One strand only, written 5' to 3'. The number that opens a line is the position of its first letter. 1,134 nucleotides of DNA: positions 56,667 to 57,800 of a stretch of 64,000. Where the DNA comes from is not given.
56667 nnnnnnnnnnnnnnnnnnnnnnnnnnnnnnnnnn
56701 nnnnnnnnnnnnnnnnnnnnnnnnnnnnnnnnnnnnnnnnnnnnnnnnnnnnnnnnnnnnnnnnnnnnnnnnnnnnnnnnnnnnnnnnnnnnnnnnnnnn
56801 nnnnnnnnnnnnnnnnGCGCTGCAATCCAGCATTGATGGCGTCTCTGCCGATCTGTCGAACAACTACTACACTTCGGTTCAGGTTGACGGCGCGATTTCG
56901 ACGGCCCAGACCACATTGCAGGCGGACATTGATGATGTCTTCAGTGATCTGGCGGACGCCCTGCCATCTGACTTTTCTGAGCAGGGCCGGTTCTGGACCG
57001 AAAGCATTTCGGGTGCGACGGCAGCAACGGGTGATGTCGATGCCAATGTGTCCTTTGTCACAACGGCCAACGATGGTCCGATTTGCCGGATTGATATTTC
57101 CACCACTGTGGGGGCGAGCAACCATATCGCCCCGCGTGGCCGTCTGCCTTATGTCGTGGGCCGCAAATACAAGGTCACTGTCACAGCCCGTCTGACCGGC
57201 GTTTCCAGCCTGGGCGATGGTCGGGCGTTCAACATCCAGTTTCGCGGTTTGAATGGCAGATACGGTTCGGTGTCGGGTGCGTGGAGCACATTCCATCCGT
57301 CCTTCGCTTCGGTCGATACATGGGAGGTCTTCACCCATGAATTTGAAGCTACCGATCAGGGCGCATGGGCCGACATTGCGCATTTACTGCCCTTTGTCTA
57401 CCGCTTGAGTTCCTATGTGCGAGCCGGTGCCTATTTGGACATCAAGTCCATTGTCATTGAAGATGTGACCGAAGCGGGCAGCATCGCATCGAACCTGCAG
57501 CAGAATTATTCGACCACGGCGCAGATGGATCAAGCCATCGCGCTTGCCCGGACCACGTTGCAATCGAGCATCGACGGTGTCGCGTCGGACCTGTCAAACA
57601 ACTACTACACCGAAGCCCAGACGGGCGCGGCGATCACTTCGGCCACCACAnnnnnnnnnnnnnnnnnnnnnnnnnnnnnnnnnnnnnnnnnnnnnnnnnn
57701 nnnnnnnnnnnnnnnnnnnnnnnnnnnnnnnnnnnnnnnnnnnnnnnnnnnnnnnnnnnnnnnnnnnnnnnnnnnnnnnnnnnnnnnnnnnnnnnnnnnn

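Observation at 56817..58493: Perfect 834-bp in-frame tandem duplication inside the host-specificity gene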

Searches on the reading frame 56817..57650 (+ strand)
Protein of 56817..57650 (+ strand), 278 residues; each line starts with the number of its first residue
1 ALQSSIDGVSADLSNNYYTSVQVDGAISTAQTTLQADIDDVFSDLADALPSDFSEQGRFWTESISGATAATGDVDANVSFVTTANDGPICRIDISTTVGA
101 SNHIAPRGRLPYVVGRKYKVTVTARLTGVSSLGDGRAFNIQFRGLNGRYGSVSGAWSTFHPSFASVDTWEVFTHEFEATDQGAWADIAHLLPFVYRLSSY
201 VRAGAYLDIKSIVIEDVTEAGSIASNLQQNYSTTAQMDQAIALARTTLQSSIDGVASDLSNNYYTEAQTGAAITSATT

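Call 7: search_protein_families(library=phrogs, proteins=[window:56817-57650:+], max_evalue=0.01)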
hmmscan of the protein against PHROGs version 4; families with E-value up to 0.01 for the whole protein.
window:56817-57650:+ (278 aa): 2 families
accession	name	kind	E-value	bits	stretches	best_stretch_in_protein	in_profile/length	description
phrog_37064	-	tail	2.5e-08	33.1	2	218-275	699-761/1491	tail fiber protein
phrog_5911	-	tail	0.0023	15.3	1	10-255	1691-1762/3089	tail protein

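Call 10: search_dna_similar(query=window:56817-57650:+, collection=phages, mode=protein)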
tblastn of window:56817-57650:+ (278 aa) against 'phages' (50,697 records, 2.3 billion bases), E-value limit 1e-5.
Records with a match: 1; places in all: 2; records where one place covers at least 80% of the query: 1.
Best place of each record, by identity: <60% 1.
By first word of the organism name: Vibrio 1.
By host as written in the record: Vibrio cyclitrophicus 1F273 1.
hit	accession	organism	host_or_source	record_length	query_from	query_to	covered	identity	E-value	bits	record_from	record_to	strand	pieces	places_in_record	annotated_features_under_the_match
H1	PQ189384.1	Vibrio phage 1F273_PE002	Vibrio cyclitrophicus 1F273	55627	2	278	100%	25.6%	4e-6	54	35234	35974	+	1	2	hypothetical protein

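Call 12: find_homologous_proteins(query=window:56817-57650:+)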
Query window:56817-57650:+ (278 aa): 1 proteins with E <= 0.001 among 4998 candidates.
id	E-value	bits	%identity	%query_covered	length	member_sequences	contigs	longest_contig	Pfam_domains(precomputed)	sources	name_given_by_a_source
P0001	7.3e-15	73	31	58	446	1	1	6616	-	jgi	jgi:hypothetical protein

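Call 33: predict_structure(protein=window:56817-57650:+)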
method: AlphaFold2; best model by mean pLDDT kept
length: 278 residues; sequences in the alignment: 1
mean_pLDDT: 45.3   pTM: 0.44
mean pLDDT of the five models: 45.3, 45.2, 43.9, 43.4, 41.0
residues with pLDDT >= 90: 0; 70-90: 2; 50-70: 76; < 50: 200
segments of 3 or more residues with pLDDT < 50: 1-14, 16-31, 46-89, 91-111, 130-159, 181-204, 220-242, 251-253, 255-264, 270-278
pLDDT, mean of each block of 10 residues (from residue 1): 42 45 46 53 49 33 32 41 38 45 39 57 62 44 35 35 62 62 34 30 50 61 37 44 51 48 48 45
secondary structure, 60 per line:
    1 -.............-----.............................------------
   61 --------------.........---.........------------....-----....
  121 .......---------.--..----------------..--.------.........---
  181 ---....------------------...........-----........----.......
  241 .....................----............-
elements in order: H2-14 H20-48 E75-83 E87-95 E108-111 E117-127 E169-177 E184-187 E206-216 H222-229 H234-261 H266-277

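Call 40: find_related_loci(query=window:56817-57650:+, collection=metagenome_contigs, flank=6000)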
Query window:56817-57650:+ (278 aa) in metagenome_contigs; peptide patterns used: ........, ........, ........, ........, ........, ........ (x = any residue, [..] = any of these).
253 stretches matched a pattern, but none encodes a relative of the query by tblastn (E <= 1e-3).

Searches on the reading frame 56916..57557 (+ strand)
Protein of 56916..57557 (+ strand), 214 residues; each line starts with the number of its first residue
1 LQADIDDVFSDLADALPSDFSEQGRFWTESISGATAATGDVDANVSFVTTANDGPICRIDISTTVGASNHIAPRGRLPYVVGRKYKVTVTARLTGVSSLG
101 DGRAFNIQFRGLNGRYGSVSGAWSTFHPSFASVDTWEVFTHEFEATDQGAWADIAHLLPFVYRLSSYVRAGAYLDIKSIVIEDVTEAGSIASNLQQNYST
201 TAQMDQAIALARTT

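Call 34: search_protein_representatives(protein=window:56916-57557:+)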
Query: 214 residues. Proteins with E-value up to 0.001 (for the whole library): 62; up to 1e-10: 31; up to 1e-30: 3. The best 62 are listed.
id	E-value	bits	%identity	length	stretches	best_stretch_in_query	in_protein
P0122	5.0e-59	215.8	31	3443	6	12-195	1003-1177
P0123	5.8e-40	153.5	35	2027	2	11-198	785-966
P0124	4.8e-39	150.5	30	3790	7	13-187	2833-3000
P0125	1.9e-27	112.6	33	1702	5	13-210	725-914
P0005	7.8e-26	107.4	40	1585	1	13-206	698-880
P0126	8.5e-24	100.7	32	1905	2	15-196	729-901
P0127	1.9e-23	99.6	39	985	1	8-192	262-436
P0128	3.6e-23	98.7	37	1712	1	9-192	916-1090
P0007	1.1e-22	97.1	37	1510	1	8-192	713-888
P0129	3.6e-22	95.4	34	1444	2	15-212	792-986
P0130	1.1e-20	90.6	35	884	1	16-194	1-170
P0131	1.3e-20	90.3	36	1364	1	9-193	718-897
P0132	1.4e-20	90.3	27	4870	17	12-205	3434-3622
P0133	1.7e-20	89.9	31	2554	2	14-202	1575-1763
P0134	1.1e-19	87.2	33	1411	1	8-211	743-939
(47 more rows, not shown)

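Call 44: predict_structure(alignment_id=A1)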
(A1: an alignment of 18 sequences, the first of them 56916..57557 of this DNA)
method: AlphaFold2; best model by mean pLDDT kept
length: 214 residues; sequences in the alignment: 18
mean_pLDDT: 70.0   pTM: 0.71
mean pLDDT of the five models: 70.0, 67.1, 66.3, 65.8, 62.9
residues with pLDDT >= 90: 23; 70-90: 92; 50-70: 68; < 50: 31
segments of 3 or more residues with pLDDT < 50: 1-5, 34-39, 188-201
pLDDT, mean of each block of 10 residues (from residue 1): 46 64 72 49 82 90 65 74 88 79 79 71 82 91 80 58 61 88 70 39 51 55
secondary structure, 60 per line:
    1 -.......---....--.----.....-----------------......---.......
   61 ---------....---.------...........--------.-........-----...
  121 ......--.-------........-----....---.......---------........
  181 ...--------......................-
elements in order: H2-8 H12-15 E45-50 E54-60 E70-73 E84-94 E105-112 E118-126 E137-144 H150-153 E157-163 E173-183 H192-213

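Call 47: fold_search(model_id=the predicted structure, library=pdb)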
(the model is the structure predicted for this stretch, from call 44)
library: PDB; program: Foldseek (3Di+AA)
matches with E <= 10: 1678; with E <= 0.001: 67
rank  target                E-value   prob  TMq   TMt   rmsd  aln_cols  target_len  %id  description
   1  2zey_A                3.6e-06  1.00  0.44  0.62   4.2       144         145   12  Family 16 carbohydrate binding module (released 2008-03-04)
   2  1gu3_A                5.5e-06  1.00  0.42  0.59   5.2       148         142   14  CBM4 structure and function (released 2002-09-26)
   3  4bj0_A                8.6e-06  1.00  0.47  0.58   5.7       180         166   16  Xyloglucan binding module (CBM4-2 X2-L110F) in complex with branched xyloses (released 2014-04-23)
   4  9euf_8                1.0e-05  1.00  0.48  0.18   4.5       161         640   14  Cryo-EM structure of Staphylococcus aureus bacteriophage phi812 baseplate in the pre-contraction state - complete (released 2025-04-09)
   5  2zey_B                1.1e-05  1.00  0.44  0.63   4.0       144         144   12  Family 16 carbohydrate binding module (released 2008-03-04)
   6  2y6j                  1.3e-05  1.00  0.45  0.56   5.6       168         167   18  X-2 engineered mutated CBM4-2 Carbohydrate Binding Module from a Thermostable Rhodothermus marinus Xylanase (released 2012-03-07)
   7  2zex_A                1.4e-05  1.00  0.45  0.62   4.3       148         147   13  Family 16 carbohydrate binding module (released 2008-03-04)
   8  2y64_A                1.4e-05  1.00  0.45  0.55   6.4       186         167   17  Xylopentaose binding mutated (X-2 L110F) CBM4-2 Carbohydrate Binding Module from a Thermostable Rhodothermus marinus X (released 2012-03-07)
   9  2zex_B                2.2e-05  1.00  0.43  0.60   4.4       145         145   13  Family 16 carbohydrate binding module (released 2008-03-04)
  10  2zew_B                2.9e-05  1.00  0.45  0.62   4.1       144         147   12  Family 16 Cabohydrate Binding Domain Module 1 (released 2008-03-04)
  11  2y6k_A                2.9e-05  1.00  0.45  0.57   6.2       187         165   16  Xylotetraose bound to X-2 engineered mutated CBM4-2 Carbohydrate Binding Module from a Thermostable Rhodothermus marin (released 2012-03-07)
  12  4mgs                  4.1e-05  1.00  0.42  0.58   5.7       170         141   14  BiXyn10A CBM1 APO (released 2014-08-20)
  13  8hhv_A                4.8e-05  1.00  0.38  0.19   6.3       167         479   17  endo-alpha-D-arabinanase EndoMA1 from Microbacterium arabinogalactanolyticum (released 2023-08-16)
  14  4xup_E                5.1e-05  1.00  0.45  0.57   4.8       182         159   11  Structure of the N-terminal CBM22-1-CBM22-2 tandem domain from Paenibacillus barcinonensis Xyn10C (released 2015-06-03)
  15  3p6b_A                5.7e-05  1.00  0.43  0.48   5.5       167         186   14  The crystal structure of CelK CBM4 from Clostridium thermocellum (released 2011-08-24)
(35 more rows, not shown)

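Call 48: fold_search(model_id=the predicted structure, library=viral)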
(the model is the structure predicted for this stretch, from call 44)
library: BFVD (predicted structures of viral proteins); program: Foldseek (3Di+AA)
matches with E <= 10: 1763; with E <= 0.001: 272
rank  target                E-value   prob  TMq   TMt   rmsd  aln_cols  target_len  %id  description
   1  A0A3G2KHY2            3.0e-08  1.00  0.59  0.14   9.6       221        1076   17  Uncharacterized protein [Arthrobacter phage Maureen]
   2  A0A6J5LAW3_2          4.7e-08  1.00  0.57  0.13  11.6       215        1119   14  Uncharacterized protein [uncultured Caudovirales phage]
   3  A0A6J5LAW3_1          8.1e-08  1.00  0.56  0.13   9.5       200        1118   14  Uncharacterized protein [uncultured Caudovirales phage]
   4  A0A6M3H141            1.3e-07  1.00  0.54  0.09  13.0       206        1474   20  (no name in the UniProt tables at hand)
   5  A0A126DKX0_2          3.8e-07  1.00  0.56  0.13  13.0       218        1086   19  (no name in the UniProt tables at hand)
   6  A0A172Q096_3          4.8e-07  1.00  0.49  0.09  14.1       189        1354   16  F5/8 type C domain-containing protein [Acinetobacter phage vB_AbaM_ME3]
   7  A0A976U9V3            5.3e-07  1.00  0.51  0.10  12.6       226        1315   14  (no name in the UniProt tables at hand)
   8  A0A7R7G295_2          5.9e-07  1.00  0.54  0.14   7.1       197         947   17  (no name in the UniProt tables at hand)
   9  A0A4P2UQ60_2          7.4e-07  1.00  0.50  0.14  15.7       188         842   18  (no name in the UniProt tables at hand)
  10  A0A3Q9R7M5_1          8.3e-07  1.00  0.55  0.17  12.1       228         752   14  Receptor binding protein [Bacillus phage pW4]
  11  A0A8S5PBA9            8.8e-07  1.00  0.49  0.21   3.9       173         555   14  S-layer associated multidomain endoglucanase 16 carbohydrate binding module-2.9A [Siphoviridae sp. ctYtb10]
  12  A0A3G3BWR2            1.2e-06  1.00  0.41  0.10   6.9       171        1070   16  (no name in the UniProt tables at hand)
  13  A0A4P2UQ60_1          1.7e-06  1.00  0.52  0.16  10.5       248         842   12  (no name in the UniProt tables at hand)
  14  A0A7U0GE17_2          2.2e-06  1.00  0.47  0.10  11.5       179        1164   16  (no name in the UniProt tables at hand)
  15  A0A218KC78            3.1e-06  1.00  0.38  0.16  12.5       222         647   17  CBM-cenC domain-containing protein [Bacillus phage PBC2]
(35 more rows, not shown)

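Call 61: search_protein_families(library=pfam, alignment_id=A1, max_evalue=0.01)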
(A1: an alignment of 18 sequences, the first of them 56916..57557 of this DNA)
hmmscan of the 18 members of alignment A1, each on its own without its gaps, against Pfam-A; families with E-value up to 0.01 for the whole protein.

A. member 1, window:56916-57557:+ (214 aa): 0 families

B. families by the number of members that match (of 18 scanned): 1 family
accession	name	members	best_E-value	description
PF02018.23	CBM_4_9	2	7.4e-05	Carbohydrate binding domain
